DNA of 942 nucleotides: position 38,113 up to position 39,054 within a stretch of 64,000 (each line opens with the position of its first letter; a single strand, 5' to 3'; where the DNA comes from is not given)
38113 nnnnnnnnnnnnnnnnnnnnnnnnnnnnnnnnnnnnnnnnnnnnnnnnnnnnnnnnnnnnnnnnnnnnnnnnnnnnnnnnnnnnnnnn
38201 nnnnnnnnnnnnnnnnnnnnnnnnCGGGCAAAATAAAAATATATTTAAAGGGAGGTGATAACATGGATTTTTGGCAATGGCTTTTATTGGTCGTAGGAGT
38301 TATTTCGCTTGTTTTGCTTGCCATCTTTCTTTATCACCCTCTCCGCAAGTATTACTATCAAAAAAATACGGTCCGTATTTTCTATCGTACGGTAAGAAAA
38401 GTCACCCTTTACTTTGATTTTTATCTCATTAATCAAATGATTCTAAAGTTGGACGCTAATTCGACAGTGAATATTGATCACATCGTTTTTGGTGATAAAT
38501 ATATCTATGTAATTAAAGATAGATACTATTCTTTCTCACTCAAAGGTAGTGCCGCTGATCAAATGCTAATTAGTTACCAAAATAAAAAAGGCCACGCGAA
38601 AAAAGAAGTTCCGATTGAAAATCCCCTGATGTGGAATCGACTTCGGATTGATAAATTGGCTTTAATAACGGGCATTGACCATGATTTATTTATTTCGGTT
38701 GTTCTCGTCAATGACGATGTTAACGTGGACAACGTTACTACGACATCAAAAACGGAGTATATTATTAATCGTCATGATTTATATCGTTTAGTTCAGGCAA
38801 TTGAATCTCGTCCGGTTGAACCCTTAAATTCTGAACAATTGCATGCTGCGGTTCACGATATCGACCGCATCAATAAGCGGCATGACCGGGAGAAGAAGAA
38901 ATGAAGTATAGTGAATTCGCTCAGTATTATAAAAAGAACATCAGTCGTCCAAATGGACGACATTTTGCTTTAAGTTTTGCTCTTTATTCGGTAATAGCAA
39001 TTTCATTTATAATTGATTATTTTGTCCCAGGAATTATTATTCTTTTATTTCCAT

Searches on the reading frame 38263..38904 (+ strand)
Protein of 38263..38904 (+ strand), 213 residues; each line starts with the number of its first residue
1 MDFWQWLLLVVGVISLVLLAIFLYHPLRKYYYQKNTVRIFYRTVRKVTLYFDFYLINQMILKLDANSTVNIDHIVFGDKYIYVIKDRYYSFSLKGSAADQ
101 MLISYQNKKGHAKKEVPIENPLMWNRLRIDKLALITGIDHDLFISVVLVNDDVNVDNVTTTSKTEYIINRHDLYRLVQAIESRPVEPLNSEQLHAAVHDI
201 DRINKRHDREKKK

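Call 17: search_protein_families(library=pfam, proteins=[window:38263-38904:+], max_evalue=0.01)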
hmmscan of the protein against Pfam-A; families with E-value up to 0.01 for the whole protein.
window:38263-38904:+ (213 aa): 1 family
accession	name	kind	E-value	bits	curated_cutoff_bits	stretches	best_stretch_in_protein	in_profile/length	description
PF08378.17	NERD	-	0.00015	22.7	22.1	1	52-147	20-108/111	Nuclease-related domain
